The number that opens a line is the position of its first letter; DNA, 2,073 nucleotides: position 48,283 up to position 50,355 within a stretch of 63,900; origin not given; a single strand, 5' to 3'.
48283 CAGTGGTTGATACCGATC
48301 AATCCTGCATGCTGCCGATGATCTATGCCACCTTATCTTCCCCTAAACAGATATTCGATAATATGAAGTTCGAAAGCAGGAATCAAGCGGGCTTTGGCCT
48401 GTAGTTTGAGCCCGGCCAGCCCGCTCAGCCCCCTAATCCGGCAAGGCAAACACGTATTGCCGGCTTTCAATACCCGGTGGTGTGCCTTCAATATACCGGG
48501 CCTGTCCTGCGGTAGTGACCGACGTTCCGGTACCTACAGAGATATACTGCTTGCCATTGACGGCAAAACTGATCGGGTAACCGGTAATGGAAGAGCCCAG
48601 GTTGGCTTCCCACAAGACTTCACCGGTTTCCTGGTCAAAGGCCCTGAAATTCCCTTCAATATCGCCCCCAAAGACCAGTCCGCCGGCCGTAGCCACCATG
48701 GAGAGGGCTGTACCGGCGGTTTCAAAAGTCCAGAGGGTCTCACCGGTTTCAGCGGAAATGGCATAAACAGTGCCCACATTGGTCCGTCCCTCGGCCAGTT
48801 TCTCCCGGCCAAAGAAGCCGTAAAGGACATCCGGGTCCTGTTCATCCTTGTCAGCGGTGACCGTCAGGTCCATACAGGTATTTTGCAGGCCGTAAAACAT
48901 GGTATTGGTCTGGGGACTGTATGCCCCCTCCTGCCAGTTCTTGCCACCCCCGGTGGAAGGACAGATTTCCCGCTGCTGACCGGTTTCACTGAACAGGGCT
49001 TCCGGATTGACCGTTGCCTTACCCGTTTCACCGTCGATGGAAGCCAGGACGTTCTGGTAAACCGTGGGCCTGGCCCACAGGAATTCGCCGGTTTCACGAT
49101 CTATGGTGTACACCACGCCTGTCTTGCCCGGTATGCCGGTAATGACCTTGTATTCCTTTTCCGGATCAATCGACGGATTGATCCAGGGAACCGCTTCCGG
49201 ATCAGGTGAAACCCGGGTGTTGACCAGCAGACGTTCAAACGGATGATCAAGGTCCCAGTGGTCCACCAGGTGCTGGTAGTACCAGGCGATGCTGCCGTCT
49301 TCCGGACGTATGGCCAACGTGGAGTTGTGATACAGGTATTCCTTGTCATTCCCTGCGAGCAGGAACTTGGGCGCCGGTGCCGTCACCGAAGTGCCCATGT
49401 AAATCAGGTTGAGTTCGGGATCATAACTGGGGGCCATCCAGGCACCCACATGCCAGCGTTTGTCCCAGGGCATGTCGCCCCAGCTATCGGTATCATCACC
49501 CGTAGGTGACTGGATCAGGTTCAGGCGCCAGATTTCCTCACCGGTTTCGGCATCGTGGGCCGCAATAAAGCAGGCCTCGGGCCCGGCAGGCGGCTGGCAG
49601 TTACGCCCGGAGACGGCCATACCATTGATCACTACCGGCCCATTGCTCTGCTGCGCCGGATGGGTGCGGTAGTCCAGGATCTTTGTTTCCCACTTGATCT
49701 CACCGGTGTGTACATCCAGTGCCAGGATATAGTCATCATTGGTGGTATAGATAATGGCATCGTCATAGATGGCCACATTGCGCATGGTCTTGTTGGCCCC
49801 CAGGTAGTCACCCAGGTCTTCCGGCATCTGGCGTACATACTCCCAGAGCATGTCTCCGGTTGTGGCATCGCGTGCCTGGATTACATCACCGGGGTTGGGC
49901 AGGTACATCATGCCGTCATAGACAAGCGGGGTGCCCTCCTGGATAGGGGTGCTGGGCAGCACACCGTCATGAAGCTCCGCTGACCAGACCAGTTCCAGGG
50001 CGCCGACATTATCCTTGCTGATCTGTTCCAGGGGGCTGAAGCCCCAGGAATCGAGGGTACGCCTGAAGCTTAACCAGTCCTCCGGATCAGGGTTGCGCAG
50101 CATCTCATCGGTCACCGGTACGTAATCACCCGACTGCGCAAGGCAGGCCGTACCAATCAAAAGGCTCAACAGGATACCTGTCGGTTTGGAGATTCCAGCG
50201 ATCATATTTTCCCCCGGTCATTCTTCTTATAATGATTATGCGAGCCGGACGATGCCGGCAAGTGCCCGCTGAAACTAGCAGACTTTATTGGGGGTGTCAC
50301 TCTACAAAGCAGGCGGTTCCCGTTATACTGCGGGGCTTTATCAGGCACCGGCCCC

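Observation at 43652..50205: One-strand accessory cluster joining a PQQ dehydrogenase, a hydroquinone-type two-subunit dioxygenase, an ALDH, a sulfotransferase and a TauE/SafE exporter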

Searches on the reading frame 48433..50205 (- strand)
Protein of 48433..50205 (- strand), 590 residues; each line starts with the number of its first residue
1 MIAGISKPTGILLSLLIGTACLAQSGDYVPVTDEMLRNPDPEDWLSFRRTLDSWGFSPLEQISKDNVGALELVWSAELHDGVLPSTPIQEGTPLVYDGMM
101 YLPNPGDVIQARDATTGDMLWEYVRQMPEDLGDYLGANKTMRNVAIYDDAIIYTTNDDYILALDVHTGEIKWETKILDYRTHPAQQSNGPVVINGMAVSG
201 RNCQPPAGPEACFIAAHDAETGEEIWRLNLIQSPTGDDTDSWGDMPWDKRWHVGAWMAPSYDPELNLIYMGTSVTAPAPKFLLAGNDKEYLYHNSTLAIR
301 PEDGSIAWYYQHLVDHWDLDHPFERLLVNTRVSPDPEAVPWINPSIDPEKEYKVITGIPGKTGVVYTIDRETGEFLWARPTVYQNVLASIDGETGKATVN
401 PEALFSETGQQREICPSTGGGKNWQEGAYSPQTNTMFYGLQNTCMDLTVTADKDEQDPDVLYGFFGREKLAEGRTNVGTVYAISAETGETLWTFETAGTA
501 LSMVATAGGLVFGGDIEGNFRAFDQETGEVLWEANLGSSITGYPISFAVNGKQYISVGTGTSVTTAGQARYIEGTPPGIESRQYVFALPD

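Call 3: search_protein_families(library=pfam, proteins=[window:48433-50205:-], max_evalue=0.01)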
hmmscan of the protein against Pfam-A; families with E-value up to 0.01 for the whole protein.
window:48433-50205:- (590 aa): 5 families
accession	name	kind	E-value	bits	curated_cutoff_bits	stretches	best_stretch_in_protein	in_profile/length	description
PF01011.28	PQQ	-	1.5e-56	192.7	26.7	2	44-377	1-336/595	Glucose/ethanol/alcohol dehydrogenase, beta-propeller domain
PF13360.13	PQQ_2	-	4.3e-28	99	27.6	2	71-236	54-202/233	Outer membrane protein assembly factor BamB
PF13570.13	Beta-prop_ACSF4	-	4.8e-11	43.1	133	1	478-559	71-152/329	Beta-alanine-activating enzyme, beta-propeller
PF23727.1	Beta-prop_FAM234A_B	-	0.0005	19.2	26.4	0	102-175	47-117/467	FAM234A/B beta-propeller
PF25293.1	Beta-prop_EMC1_N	-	0.0019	18.4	34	0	104-184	82-155/219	EMC1 N-terminal beta-propeller domain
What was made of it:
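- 48433..50205 (-): Periplasmic PQQ-dependent dehydrogenase of the soluble sorbose/alcohol-dehydrogenase type, with an N-terminal Sec-type signal. It is probably a separate transcription unit. PF01011 1.5e-56 (call 3).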

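Call 4: search_protein_families(library=ncbifam, proteins=[window:48433-50205:-], max_evalue=0.01)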
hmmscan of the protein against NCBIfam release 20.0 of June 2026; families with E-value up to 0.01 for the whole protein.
window:48433-50205:- (590 aa): 8 families
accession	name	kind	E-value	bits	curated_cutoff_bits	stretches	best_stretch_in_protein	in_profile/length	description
TIGR03075.1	PQQ_enz_alc_DH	subfamily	7.4e-98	328.4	480.05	1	33-561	8-528/530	PQQ-dependent dehydrogenase, methanol/ethanol family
TIGR04528.1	acido_non_PQQ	subfamily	4.4e-73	246.7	650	1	41-562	3-487/493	acido-empty-quinoprotein group A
TIGR03074.1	PQQ_membr_DH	subfamily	7.6e-33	113.3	832.65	3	35-150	148-263/783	membrane-bound PQQ-dependent dehydrogenase, glucose/quinate/shikimate family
TIGR03300.1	assembly_YfgL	equivalog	6e-20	71.2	285.2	2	477-545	74-142/377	outer membrane protein assembly factor BamB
NF008351.0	PRK11138.1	equivalog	7.2e-17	60.9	423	2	476-536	128-188/394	outer membrane protein assembly factor BamB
NF053615.1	SerThrKinAfsKStmc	equivalog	5.7e-10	38.5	1300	2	89-228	566-690/809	protein serine/threonine kinase AfsK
NF041516.1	PA2928_fam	subfamily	3e-07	30.1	70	0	153-178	64-89/376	PA2928 family protein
NF050114.1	Rv3212_fam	equivalog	2.3e-06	27.1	150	0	92-128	67-102/393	Rv3212 family protein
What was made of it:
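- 48433..50205 (-): TIGR03075 scores 328 bits, below its cut-off of 480 (call 4).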

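Call 14: search_solved_structures(query=window:48433-50205:-, max_evalue=0.001, show_alignments=1)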
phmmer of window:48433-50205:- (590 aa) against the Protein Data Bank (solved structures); distinct sequences matched with E-value up to 0.001: 48.
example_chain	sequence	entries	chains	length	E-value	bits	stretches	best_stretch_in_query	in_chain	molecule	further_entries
9m2c_A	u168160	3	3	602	5.8e-120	404.9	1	23-590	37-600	PQQ-binding-like beta-propeller repeat protein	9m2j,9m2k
4cvb_A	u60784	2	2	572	2.1e-118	399.8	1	27-589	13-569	ALCOHOL DEHYDROGENASE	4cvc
7wmd_A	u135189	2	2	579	2.5e-117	396.2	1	27-590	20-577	PQQ-dependent alcohol dehydrogenase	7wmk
4mh1_A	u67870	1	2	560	8.5e-117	394.4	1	29-589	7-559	Sorbose dehydrogenase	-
22vi_A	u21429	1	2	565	4.8e-113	382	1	31-590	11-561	Quinohemoprotein alcohol dehydrogenase ADH-IIG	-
8gy2_A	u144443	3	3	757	9.7e-48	166.3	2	38-441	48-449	Alcohol dehydrogenase (quinone), dehydrogenase subunit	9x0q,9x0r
6zcv_A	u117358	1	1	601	1.4e-47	165.9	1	13-566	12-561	Quinoprotein ethanol dehydrogenase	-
1yiq_A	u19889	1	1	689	5.8e-47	163.8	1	38-568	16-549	Quinohemoprotein alcohol dehydrogenase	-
6zcw_A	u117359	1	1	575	8.4e-46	159.9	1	33-561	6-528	Quinoprotein ethanol dehydrogenase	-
7o6z_A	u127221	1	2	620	1.3e-43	152.7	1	8-561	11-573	Methanol dehydrogenase (Cytochrome c) subunit 1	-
1kv9_A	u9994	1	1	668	6.9e-42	147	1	43-588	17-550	TYPE II QUINOHEMOPROTEIN ALCOHOL DEHYDROGENASE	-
1flg_A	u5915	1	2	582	1.4e-41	146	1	43-565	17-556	PROTEIN (QUINOPROTEIN ETHANOL DEHYDROGENASE)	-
4mae_A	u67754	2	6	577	1.2e-39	139.7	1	33-561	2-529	Methanol dehydrogenase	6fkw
1kb0_A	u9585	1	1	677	2.1e-38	135.5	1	39-578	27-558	quinohemoprotein alcohol dehydrogenase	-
9ism_A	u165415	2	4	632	3.5e-35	124.9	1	15-560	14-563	Methanol dehydrogenase, alpha subunit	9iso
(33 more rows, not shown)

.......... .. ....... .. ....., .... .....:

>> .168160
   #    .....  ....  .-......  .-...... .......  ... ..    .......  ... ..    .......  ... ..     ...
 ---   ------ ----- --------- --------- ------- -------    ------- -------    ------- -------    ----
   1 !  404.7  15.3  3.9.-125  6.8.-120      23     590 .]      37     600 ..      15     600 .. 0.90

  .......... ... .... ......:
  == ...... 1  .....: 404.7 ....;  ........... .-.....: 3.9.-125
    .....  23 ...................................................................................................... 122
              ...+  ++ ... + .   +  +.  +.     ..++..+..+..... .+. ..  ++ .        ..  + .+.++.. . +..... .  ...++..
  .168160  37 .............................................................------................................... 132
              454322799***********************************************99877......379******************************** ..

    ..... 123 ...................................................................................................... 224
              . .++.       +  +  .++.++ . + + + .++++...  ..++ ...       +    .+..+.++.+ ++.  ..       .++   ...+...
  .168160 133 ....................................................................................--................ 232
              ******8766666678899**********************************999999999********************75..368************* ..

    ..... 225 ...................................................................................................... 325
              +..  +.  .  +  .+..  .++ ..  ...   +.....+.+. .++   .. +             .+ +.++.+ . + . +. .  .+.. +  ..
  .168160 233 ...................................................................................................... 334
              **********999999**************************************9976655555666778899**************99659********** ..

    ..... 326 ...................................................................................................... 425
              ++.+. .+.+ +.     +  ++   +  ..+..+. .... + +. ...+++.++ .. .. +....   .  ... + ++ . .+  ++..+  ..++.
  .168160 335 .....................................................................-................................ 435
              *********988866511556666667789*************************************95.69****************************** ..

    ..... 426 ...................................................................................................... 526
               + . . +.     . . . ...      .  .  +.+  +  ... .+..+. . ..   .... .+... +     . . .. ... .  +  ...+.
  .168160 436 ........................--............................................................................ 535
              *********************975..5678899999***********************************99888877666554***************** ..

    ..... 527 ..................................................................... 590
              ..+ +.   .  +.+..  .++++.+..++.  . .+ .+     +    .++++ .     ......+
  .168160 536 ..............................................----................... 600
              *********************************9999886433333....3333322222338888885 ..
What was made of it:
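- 48433..50205 (-): The best solved relatives score about 395-405 bits: 9M2C, 4CVB (alcohol dehydrogenase), 7WMD and 4MH1 (sorbose dehydrogenase) (call 14).
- On PQQ-dependent methanol/ethanol-family dehydrogenases: The closest solved proteins are deposited as PQQ-dependent alcohol/sorbose dehydrogenases or PQQ-binding-like proteins (call 14).
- Closest known: Soluble PQQ-dependent alcohol/sorbose dehydrogenases. Same: It is an eight-bladed PQQ propeller of about 580 aa with a signal peptide, scoring about 395-405 bits against these structures (call 14).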
